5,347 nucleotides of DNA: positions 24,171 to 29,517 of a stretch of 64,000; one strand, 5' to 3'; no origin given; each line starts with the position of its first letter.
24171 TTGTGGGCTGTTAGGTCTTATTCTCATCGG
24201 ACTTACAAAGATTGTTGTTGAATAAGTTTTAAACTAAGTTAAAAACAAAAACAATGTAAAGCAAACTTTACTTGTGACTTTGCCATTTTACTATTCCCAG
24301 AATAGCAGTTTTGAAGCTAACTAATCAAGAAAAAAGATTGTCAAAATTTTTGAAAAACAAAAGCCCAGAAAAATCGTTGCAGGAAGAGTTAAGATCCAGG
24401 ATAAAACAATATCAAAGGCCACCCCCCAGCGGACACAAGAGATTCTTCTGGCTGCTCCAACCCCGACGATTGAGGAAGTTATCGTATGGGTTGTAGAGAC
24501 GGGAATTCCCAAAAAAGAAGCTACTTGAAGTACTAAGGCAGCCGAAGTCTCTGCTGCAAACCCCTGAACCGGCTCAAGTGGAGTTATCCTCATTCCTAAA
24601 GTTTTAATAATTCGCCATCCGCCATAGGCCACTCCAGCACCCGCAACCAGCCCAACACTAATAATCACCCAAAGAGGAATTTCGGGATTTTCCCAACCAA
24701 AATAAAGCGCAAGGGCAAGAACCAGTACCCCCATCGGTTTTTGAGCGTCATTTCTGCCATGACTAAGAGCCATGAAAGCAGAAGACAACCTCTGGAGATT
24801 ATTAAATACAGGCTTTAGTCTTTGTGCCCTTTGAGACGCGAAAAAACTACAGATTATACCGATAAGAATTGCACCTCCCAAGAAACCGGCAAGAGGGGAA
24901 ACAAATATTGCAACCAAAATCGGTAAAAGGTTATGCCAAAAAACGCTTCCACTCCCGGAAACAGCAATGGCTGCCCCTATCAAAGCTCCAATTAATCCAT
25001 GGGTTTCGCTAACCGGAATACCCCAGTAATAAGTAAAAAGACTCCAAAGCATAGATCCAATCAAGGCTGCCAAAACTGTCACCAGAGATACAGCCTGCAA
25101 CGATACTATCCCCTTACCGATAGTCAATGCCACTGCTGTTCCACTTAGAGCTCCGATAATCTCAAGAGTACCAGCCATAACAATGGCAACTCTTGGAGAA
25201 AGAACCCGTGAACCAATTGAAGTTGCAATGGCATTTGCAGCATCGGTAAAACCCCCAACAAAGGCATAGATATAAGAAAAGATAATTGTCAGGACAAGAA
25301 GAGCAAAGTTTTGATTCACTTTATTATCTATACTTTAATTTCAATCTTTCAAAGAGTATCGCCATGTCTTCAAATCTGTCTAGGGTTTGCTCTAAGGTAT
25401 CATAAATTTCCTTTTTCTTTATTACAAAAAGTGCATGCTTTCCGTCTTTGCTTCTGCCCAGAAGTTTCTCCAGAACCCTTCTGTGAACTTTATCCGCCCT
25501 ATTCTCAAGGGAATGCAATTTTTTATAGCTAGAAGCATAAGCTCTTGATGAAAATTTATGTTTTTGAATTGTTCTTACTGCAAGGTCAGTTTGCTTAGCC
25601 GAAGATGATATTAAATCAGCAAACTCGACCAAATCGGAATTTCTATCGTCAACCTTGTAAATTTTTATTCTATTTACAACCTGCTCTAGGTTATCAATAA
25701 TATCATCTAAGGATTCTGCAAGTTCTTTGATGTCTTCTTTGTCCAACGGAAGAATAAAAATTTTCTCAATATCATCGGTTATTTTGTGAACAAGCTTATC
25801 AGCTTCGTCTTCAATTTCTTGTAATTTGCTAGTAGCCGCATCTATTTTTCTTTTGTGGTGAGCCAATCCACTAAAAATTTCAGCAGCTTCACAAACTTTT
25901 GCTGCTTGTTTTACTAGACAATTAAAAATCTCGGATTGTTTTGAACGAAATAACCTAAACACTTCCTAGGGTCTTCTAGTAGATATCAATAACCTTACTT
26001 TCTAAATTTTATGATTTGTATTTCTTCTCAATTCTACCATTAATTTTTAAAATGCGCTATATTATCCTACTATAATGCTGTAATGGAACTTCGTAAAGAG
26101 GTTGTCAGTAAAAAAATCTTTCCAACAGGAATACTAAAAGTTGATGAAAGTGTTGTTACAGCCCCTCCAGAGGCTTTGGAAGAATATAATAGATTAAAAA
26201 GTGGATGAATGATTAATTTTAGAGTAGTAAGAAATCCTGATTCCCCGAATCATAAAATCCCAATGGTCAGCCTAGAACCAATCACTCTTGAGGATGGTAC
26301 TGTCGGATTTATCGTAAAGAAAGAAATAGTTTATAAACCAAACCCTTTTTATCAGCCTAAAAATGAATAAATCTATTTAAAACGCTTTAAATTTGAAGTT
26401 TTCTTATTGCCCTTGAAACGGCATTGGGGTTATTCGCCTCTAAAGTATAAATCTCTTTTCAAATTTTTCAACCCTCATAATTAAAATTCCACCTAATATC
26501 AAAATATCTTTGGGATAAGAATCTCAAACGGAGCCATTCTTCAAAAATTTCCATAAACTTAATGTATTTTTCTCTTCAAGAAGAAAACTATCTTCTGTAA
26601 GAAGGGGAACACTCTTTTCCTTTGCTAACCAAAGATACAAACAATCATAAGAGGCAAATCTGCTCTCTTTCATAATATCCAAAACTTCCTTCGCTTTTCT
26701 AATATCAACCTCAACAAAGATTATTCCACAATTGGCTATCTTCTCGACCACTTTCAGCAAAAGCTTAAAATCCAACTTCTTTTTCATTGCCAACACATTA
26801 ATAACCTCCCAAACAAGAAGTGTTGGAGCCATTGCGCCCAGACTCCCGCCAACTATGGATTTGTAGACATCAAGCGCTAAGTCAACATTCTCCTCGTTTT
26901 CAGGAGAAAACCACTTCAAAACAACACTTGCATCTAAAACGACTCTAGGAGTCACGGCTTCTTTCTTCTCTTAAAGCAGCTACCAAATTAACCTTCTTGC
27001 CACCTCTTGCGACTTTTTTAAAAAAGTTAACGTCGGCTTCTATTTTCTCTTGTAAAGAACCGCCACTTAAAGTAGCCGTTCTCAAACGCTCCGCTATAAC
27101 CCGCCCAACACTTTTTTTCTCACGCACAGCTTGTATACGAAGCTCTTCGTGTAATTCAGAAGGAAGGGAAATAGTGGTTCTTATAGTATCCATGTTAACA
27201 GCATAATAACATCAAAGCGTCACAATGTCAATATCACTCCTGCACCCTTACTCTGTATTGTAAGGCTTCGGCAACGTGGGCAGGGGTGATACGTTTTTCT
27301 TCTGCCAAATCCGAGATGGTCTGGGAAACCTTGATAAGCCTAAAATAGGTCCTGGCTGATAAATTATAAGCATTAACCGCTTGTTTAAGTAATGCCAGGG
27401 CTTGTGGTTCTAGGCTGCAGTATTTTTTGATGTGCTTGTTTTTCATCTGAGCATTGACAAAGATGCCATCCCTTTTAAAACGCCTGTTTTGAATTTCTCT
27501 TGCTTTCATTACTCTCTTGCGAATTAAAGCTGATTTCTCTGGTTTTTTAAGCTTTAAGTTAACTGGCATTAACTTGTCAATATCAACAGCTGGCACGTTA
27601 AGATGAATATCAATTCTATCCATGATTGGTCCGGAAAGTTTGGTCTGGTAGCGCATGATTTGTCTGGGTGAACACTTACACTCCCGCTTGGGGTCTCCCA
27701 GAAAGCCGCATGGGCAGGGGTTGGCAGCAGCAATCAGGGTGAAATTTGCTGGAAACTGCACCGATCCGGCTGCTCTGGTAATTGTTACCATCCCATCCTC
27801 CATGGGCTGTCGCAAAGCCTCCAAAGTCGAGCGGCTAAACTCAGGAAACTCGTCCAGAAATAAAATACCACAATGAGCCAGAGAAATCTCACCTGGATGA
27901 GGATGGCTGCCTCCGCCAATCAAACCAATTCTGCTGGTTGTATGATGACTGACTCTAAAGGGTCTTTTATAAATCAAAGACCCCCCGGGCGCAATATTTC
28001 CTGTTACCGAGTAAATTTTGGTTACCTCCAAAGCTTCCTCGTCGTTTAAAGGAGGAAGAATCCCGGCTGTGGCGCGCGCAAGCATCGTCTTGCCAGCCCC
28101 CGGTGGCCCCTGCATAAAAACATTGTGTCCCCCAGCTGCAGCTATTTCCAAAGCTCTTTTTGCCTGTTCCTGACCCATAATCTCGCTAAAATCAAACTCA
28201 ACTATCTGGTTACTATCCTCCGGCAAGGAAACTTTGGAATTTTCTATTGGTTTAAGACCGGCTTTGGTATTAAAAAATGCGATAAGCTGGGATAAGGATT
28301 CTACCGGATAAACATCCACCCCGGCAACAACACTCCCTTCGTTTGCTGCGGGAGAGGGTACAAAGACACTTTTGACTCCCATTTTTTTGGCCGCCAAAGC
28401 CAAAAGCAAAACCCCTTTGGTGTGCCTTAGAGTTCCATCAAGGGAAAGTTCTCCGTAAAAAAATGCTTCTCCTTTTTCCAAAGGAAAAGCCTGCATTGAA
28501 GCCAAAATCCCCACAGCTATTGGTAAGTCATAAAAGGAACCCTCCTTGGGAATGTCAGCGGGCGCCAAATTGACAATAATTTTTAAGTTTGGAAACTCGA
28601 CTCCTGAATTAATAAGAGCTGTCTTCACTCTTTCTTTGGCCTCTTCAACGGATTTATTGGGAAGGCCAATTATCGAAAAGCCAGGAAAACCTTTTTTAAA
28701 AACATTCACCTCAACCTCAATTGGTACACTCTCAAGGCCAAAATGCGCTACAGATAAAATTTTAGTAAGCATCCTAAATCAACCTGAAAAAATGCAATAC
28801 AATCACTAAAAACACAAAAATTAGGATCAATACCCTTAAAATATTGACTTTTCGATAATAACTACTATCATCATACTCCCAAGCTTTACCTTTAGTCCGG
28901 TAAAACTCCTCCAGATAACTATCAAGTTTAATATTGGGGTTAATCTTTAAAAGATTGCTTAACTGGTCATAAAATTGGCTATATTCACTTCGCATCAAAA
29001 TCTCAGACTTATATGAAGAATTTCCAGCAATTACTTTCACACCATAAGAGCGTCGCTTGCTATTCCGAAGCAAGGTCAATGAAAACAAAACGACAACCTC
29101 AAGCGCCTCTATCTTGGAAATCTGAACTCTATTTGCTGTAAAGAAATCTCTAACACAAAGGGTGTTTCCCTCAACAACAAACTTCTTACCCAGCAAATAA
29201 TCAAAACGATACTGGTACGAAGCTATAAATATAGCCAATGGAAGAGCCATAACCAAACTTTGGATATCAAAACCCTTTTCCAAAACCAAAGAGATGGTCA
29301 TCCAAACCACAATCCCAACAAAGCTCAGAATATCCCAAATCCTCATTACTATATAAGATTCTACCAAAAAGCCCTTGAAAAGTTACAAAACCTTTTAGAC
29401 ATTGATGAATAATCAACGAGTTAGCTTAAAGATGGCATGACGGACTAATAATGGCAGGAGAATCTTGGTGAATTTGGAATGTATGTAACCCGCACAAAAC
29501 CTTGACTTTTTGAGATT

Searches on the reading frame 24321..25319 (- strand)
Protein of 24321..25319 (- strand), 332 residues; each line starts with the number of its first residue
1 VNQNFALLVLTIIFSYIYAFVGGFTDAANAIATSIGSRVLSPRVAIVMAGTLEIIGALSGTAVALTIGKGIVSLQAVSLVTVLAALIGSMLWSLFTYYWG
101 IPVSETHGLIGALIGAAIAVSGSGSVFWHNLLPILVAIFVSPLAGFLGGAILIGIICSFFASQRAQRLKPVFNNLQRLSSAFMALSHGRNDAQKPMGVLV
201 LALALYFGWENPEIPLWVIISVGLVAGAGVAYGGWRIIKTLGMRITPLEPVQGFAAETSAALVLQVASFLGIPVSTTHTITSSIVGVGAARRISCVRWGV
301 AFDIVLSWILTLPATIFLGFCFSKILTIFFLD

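Call 12: search_protein_families(library=pfam, proteins=[window:24321-25319:-], max_evalue=0.001)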
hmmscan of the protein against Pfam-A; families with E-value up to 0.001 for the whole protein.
window:24321-25319:- (332 aa): 1 family
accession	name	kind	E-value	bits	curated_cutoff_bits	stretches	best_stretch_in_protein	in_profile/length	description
PF01384.25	PHO4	-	1.4e-89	300.9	33.7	1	23-319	2-350/350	Phosphate transporter family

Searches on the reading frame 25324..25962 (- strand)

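Call 12: search_protein_families(library=pfam, proteins=[window:25324-25962:-], max_evalue=0.001)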
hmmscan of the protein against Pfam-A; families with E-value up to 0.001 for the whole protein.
window:25324-25962:- (212 aa): 1 family
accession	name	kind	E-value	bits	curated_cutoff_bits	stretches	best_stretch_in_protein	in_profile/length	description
PF01865.21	PhoU_div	-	3.3e-22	79.3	24.4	1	6-201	7-205/214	Protein of unknown function DUF47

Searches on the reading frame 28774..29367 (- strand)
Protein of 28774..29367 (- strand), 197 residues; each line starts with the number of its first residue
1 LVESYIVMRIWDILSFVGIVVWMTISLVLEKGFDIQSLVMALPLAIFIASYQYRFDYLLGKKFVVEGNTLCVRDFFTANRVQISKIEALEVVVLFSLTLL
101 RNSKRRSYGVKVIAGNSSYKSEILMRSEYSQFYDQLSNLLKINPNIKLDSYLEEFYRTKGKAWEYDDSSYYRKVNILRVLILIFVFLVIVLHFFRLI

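Call 3: search_protein_families(library=pfam, proteins=[window:28774-29367:-], max_evalue=1)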
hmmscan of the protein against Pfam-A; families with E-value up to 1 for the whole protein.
window:28774-29367:- (197 aa): 1 family
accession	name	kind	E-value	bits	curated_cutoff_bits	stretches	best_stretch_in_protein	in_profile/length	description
PF10552.14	ORF6C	-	0.051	14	22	1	103-143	42-84/114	ORF6C domain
